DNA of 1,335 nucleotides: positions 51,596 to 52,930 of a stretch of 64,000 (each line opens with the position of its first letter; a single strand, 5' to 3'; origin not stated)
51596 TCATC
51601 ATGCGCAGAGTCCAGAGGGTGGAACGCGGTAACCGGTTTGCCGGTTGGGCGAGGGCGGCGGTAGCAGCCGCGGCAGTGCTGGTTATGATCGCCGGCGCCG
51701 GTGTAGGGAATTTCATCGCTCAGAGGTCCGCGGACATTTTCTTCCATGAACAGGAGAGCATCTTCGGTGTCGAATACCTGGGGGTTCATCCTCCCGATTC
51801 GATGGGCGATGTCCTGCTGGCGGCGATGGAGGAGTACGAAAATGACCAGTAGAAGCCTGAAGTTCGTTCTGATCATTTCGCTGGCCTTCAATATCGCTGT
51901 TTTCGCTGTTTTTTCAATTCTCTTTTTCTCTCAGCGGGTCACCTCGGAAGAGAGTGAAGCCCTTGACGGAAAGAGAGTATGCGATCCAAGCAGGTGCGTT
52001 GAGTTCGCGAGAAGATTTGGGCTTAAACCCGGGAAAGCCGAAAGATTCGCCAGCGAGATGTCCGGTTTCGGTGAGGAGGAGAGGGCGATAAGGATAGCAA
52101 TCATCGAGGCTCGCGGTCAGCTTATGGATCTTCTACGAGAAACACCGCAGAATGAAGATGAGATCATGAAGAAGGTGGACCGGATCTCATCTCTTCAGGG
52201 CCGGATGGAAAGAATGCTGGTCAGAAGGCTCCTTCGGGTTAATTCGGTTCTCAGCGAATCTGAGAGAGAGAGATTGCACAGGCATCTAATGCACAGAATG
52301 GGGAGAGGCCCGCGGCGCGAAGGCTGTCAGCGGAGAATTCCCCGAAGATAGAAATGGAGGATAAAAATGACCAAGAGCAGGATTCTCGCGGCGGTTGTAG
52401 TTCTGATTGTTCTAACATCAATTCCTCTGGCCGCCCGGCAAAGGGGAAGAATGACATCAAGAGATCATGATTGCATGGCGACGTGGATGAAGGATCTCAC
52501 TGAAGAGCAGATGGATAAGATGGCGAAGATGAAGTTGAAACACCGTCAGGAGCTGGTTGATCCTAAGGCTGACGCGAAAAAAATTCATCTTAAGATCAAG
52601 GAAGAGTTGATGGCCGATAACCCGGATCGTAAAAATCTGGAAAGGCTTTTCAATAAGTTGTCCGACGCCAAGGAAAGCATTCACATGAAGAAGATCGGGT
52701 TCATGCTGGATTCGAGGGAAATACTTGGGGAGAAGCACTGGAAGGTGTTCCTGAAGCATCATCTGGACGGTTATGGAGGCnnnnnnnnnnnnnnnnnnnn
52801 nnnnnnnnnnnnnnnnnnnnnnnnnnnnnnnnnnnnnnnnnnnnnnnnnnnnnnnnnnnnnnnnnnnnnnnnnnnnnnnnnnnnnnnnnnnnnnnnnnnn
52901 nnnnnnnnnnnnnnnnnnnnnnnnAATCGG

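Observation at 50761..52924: ECF sigma, zf-HC2 anti-sigma and two CpxP/ZraP/CnrX-like periplasmic proteins, one with a Cys/Met/His-rich tail: candidate envelope metal-sensing module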

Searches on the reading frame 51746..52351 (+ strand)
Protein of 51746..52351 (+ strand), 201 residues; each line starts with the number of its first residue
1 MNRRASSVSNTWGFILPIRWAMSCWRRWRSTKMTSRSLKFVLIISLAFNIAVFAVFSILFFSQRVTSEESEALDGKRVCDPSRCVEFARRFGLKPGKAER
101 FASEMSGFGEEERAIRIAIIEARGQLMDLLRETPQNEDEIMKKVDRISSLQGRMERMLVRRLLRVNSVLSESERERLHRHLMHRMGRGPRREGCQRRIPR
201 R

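Call 3: search_protein_families(library=pfam, proteins=[window:51746-52351:+], max_evalue=1)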
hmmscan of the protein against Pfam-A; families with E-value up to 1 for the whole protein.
window:51746-52351:+ (201 aa): 3 families
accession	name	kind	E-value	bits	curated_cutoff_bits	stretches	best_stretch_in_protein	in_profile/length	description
PF13801.11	Metal_resist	-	4.1e-07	30.6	29.2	1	92-176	41-125/125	Heavy-metal resistance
PF16492.10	Cadherin_C_2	-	0.054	14.6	31.5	1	37-76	1-40/85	Cadherin cytoplasmic C-terminal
PF07331.16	TctB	-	0.54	10.9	29.1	1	12-60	89-132/137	Tripartite tricarboxylate transporter TctB family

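Call 4: search_protein_families(library=ncbifam, proteins=[window:51746-52351:+], max_evalue=1)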
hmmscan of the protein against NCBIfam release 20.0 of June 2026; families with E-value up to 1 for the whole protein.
window:51746-52351:+ (201 aa): 0 families

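Call 11: find_homologous_proteins(query=window:51842-52351:+)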
Query window:51842-52351:+ (169 aa): 7 proteins with E <= 0.001 among 186 candidates.
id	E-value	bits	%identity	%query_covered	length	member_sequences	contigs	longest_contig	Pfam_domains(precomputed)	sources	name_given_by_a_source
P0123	8.8e-101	352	100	100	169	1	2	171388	PF13801.12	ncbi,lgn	-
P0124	1.5e-71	257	78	91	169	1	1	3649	PF13801.12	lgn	-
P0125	3.6e-33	133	51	91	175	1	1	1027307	PF13801.12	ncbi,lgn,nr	ncbi:MAG: hypothetical protein U5O15_10340 [Candidatus Krumholzibacteriota bacterium]|nr:hypothetica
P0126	2.6e-32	130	49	92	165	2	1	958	PF13801.12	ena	-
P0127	2.9e-29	120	48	94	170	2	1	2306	PF13801.12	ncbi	-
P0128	9.9e-29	118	45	91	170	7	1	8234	PF13801.12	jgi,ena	-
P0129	3.0e-15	74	39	86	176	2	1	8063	PF13801.12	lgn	-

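Call 30: search_solved_structures(query=A1, max_evalue=10, show_alignments=4)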
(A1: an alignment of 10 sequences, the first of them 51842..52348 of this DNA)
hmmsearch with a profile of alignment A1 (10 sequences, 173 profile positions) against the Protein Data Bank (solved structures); distinct sequences matched with E-value up to 10: 9.
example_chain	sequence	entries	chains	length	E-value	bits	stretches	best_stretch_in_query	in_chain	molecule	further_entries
3lay_A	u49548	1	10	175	0.0059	19.4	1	67-129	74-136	Zinc resistance-associated protein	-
6j5i_J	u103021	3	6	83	0.14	14.9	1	78-124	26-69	ATPase inhibitor, mitochondrial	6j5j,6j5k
7bqq_A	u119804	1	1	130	0.21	14.3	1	37-81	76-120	Gogy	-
9bxu_J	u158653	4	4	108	0.26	14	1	78-124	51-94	ATPase inhibitor, mitochondrial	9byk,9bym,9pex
4wwb_A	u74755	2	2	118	0.44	13.3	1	73-151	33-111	Nickel and cobalt resistance protein CnrR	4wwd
9e2g_0T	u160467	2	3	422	0.65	12.7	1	49-97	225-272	EF-hand domain-containing protein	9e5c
8ppr_G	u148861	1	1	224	0.71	12.6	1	35-122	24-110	Kinetochore protein Spc25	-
7jqe_A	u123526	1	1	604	1.1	12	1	68-109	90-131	ESAT-6/WXG100 secretion system protein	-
2jug_A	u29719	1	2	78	2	11.2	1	82-105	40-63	TubC protein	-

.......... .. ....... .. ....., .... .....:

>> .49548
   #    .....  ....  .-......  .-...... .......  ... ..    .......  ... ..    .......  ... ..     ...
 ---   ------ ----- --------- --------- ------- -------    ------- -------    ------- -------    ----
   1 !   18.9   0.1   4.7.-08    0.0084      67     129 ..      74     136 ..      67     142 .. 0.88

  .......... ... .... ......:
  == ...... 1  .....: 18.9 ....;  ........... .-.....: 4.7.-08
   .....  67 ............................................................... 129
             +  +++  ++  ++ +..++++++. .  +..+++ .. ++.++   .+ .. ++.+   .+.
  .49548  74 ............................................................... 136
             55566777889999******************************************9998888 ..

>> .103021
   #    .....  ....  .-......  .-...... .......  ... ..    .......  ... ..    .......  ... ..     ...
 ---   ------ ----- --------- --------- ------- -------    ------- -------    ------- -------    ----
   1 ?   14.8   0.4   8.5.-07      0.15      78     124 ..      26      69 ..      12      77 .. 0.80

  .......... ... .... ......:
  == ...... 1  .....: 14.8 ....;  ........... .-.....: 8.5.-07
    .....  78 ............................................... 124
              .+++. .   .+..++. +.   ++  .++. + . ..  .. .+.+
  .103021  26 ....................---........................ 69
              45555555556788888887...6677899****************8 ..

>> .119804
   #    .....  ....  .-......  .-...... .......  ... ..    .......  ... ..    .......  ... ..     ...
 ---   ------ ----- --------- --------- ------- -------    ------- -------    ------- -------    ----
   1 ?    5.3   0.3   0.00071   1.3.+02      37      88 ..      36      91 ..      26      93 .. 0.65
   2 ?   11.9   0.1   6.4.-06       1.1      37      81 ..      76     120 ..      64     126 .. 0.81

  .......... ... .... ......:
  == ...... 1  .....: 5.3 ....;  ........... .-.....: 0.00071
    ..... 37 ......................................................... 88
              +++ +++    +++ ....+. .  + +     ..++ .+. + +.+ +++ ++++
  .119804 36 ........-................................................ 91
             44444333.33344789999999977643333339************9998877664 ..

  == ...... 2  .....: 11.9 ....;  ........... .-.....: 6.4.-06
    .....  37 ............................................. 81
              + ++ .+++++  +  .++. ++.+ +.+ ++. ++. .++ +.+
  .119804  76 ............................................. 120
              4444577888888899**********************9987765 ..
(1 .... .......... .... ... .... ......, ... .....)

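Call 39: find_related_loci(query=A1, collection=genome_contigs, flank=6000)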
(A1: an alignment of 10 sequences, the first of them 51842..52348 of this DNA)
Query A1 (169 aa) in genome_contigs; peptide patterns used: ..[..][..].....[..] (x = any residue, [..] = any of these).
30 stretches matched a pattern; 10 encode a relative of the query (tblastn E <= 1e-3); 10 distinct loci.
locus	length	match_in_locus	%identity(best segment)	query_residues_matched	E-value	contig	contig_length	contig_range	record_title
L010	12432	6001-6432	51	2-155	3e-39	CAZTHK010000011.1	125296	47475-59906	MAG TPA_asm: uncultured bacterium isolate SRP141376_co1_20 genome assembly, contig: NODE_321_length_125296_cov_90.390152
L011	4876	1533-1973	50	1-155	2e-39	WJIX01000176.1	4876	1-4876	MAG: bacterium isolate Bin_043 k141_2652804, whole genome shotgun sequence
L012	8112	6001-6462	48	1-154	4e-38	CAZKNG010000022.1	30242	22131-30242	MAG TPA_asm: uncultured bacterium isolate binchicken_co13_191 genome assembly, contig: NODE_1829_length_30242_cov_5.6501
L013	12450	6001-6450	48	1-153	1e-34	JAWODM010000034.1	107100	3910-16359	MAG: Candidatus Krumholzibacteriales bacterium isolate BLK5-2.bin.162 k191_412697, whole genome shotgun sequence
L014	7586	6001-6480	39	1-159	2e-24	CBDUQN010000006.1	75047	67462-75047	MAG TPA_asm: uncultured bacterium isolate SRR22302361_binner12_Refined_26 genome assembly, contig: ERZ25748748.29, whole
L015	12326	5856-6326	34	1-156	1e-22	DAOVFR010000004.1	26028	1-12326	MAG TPA_asm: Candidatus Krumholzibacteriota bacterium isolate CSMAG_1114 CSMAG_1114_k141_5157483_length_26028_cov_9.0000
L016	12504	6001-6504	33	1-165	8e-22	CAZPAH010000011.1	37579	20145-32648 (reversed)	MAG TPA_asm: uncultured bacterium isolate binchicken_co129_916 genome assembly, contig: NODE_2752_length_37579_cov_4.736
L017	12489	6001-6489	33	3-159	7e-17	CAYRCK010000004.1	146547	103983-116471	MAG TPA_asm: uncultured bacterium isolate binchicken_co334_246 genome assembly, contig: NODE_102_length_146547_cov_8.045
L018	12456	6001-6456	34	1-151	1e-16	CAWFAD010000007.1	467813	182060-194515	MAG: uncultured bacterium isolate MFD04716.bin.1.315 genome assembly, contig: contig_27710, whole genome shotgun sequenc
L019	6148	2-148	51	104-152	9e-10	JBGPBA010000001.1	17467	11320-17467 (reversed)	MAG: Candidatus Krumholzibacteriia bacterium isolate OBJ_0618_130150_116 k141_4799966_length_17467_cov_9.0330, whole gen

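Call 42: predict_structure(alignment_id=A3)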
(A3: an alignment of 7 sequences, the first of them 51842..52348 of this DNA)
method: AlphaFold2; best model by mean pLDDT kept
length: 169 residues; sequences in the alignment: 7
mean_pLDDT: 71.5   pTM: 0.54
mean pLDDT of the five models: 71.5, 69.0, 68.2, 67.9, 60.6
residues with pLDDT >= 90: 12; 70-90: 94; 50-70: 29; < 50: 34
segments of 3 or more residues with pLDDT < 50: 27-45, 156-169
pLDDT, mean of each block of 10 residues (from residue 1): 62 67 54 40 54 81 87 78 87 86 90 89 84 84 78 52 39
secondary structure, 60 per line:
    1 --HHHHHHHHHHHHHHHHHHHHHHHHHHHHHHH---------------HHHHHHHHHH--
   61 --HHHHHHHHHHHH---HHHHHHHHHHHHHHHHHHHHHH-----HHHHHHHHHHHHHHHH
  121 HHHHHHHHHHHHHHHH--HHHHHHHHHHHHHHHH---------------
elements in order: H3-33 H49-58 H63-74 H78-99 H105-136 H139-154

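Call 49: fold_search(model_id=the predicted structure, library=pdb)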
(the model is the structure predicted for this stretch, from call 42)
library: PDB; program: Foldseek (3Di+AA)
matches with E <= 10: 307; with E <= 0.001: 0
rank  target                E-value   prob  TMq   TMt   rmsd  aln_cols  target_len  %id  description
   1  4clv_A                2.2e-01  0.95  0.44  0.50  10.5       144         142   15  Crystal Structure of dodecylphosphocholine-solubilized NccX from Cupriavidus metallidurans 31A (released 2014-10-01)
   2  5f4y_A                2.8e-01  0.47  0.28  0.28  10.9       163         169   13  Structure of the SD2 domain of Human Shroom2 (released 2016-10-19)
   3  2y3h_A                3.0e-01  0.99  0.47  0.66   4.3       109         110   19  E63Q mutant of Cupriavidus metallidurans CH34 CnrXs (released 2011-03-30)
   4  4wwf_B                3.5e-01  0.99  0.48  0.70   4.2       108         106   18  High-resolution structure of two Ni-bound forms of the M123C mutant of C. metallidurans CnrXs (released 2015-02-11)
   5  3plt_B                3.5e-01  0.47  0.31  0.26  19.1       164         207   13  Crystal structure of Lsp1 from Saccharomyces cerevisiae (released 2011-06-22)
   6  3qo5                  3.7e-01  0.25  0.21  0.11   7.9       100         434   11  Crystal Structure of the seryl-tRNA synthetase from Candida albicans (released 2011-08-03)
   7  5ts9_C                4.0e-01  0.14  0.20  0.20  15.2       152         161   16  Crystal structure of Chorismate mutase from Burkholderia phymatum (released 2016-11-23)
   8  4wwf_A                4.2e-01  0.99  0.51  0.74   3.9       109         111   19  High-resolution structure of two Ni-bound forms of the M123C mutant of C. metallidurans CnrXs (released 2015-02-11)
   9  2y3b                  4.4e-01  0.99  0.50  0.72   4.1       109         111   18  Co-bound form of Cupriavidus metallidurans CH34 CnrXs (released 2011-03-30)
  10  2y3d_A                4.4e-01  0.98  0.49  0.70   3.9       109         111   18  Zn-bound form of Cupriavidus metallidurans CH34 CnrXs (released 2011-03-30)
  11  5ts9_B                4.4e-01  0.10  0.17  0.18  15.8       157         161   16  Crystal structure of Chorismate mutase from Burkholderia phymatum (released 2016-11-23)
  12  3lay_F                5.0e-01  1.00  0.42  0.86   1.5        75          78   16  Alpha-Helical barrel formed by the decamer of the zinc resistance-associated protein (STM4172) from Salmonella enteric (released 2010-01-19)
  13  3lay_H                5.0e-01  1.00  0.41  0.82   1.7        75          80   16  Alpha-Helical barrel formed by the decamer of the zinc resistance-associated protein (STM4172) from Salmonella enteric (released 2010-01-19)
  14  3zg1_D                5.3e-01  0.97  0.47  0.66   4.4       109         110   19  NI-BOUND FORM OF M123A MUTANT OF CUPRIAVIDUS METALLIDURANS CH34 CNRXS (released 2013-10-23)
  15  2y3h_D                5.3e-01  0.97  0.47  0.67   4.3       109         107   18  E63Q mutant of Cupriavidus metallidurans CH34 CnrXs (released 2011-03-30)
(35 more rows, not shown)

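Call 64: search_solved_structures(query=A1, max_evalue=1, show_alignments=5)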
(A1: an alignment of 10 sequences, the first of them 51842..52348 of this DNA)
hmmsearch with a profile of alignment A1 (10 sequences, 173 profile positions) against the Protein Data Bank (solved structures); distinct sequences matched with E-value up to 1: 7.
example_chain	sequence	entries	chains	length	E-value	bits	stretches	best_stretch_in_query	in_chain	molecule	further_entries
3lay_A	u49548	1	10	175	0.0059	19.4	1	67-129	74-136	Zinc resistance-associated protein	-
6j5i_J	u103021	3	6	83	0.14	14.9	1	78-124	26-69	ATPase inhibitor, mitochondrial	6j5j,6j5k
7bqq_A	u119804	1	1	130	0.21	14.3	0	37-81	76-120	Gogy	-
9bxu_J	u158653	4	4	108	0.26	14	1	78-124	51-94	ATPase inhibitor, mitochondrial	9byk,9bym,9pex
4wwb_A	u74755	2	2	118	0.44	13.3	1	73-151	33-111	Nickel and cobalt resistance protein CnrR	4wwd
9e2g_0T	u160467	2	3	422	0.65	12.7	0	49-97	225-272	EF-hand domain-containing protein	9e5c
8ppr_G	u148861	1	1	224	0.71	12.6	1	35-122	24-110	Kinetochore protein Spc25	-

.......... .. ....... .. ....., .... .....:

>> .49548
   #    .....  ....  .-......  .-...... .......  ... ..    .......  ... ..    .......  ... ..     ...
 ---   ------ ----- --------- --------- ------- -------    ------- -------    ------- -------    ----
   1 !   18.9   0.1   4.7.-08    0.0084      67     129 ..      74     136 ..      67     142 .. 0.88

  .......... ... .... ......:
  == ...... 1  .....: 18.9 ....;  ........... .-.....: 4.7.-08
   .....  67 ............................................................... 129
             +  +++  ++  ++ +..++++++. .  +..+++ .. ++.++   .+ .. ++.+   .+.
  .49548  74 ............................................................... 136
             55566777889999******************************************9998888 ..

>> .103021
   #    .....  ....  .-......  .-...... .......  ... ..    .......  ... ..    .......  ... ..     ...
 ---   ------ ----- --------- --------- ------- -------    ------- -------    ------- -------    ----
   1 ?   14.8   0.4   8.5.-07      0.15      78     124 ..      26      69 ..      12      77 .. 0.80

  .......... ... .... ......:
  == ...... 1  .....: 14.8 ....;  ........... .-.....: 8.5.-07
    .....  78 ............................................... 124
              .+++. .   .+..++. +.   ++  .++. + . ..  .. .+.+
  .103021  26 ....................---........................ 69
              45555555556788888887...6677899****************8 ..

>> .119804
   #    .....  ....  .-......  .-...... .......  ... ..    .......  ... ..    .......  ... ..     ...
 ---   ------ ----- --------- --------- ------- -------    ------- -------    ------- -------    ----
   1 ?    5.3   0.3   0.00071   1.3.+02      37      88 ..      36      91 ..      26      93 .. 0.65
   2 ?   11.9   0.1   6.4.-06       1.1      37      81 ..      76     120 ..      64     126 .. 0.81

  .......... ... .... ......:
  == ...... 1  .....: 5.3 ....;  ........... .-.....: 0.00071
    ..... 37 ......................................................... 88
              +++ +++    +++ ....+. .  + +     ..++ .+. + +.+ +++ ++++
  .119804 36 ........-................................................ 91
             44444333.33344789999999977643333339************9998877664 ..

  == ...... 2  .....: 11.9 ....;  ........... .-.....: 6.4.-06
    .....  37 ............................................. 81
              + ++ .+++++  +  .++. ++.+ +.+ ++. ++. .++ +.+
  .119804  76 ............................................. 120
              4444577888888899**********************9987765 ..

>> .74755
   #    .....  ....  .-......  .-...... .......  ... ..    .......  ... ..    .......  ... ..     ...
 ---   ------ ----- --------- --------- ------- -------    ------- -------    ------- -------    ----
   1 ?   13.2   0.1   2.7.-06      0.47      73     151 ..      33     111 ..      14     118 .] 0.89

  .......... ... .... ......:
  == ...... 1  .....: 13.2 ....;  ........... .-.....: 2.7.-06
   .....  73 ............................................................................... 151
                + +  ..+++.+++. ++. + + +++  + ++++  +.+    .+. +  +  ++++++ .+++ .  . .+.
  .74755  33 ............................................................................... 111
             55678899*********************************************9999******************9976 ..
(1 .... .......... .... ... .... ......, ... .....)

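Call 67: search_dna_similar(query=window:51842-52348:+, collection=plasmids, mode=protein, max_evalue=0.1, max_rows=20)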
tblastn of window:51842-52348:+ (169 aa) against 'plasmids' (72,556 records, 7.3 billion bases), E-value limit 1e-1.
No match.

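Call 87: search_protein_families(library=pfam, alignment_id=A1, max_evalue=0.01)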
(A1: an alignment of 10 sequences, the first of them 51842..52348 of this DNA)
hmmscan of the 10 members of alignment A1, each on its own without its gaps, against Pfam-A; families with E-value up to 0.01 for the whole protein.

A. member 1, window:51842-52348:+ (169 aa): 1 family
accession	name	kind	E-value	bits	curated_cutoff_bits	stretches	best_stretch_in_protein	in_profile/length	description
PF13801.11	Metal_resist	-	2.9e-07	31.1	29.2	1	60-144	41-125/125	Heavy-metal resistance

B. families by the number of members that match (of 10 scanned): 3 families
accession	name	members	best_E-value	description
PF13801.11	Metal_resist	10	1.8e-20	Heavy-metal resistance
PF12137.13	RapA_C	1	0.00015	RNA polymerase recycling family C-terminal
PF24444.1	DUF7563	1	0.003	Family of unknown function (DUF7563)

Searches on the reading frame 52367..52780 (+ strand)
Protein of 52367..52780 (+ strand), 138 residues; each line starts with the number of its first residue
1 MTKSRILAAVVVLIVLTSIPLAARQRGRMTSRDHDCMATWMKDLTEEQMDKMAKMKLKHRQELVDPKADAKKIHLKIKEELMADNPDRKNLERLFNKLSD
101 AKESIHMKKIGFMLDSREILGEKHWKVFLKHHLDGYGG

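Call 68: search_dna_similar(query=window:52367-52780:+, collection=plasmids, mode=protein, max_evalue=0.1, max_rows=20)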
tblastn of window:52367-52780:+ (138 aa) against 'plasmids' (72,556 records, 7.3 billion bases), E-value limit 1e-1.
No match.
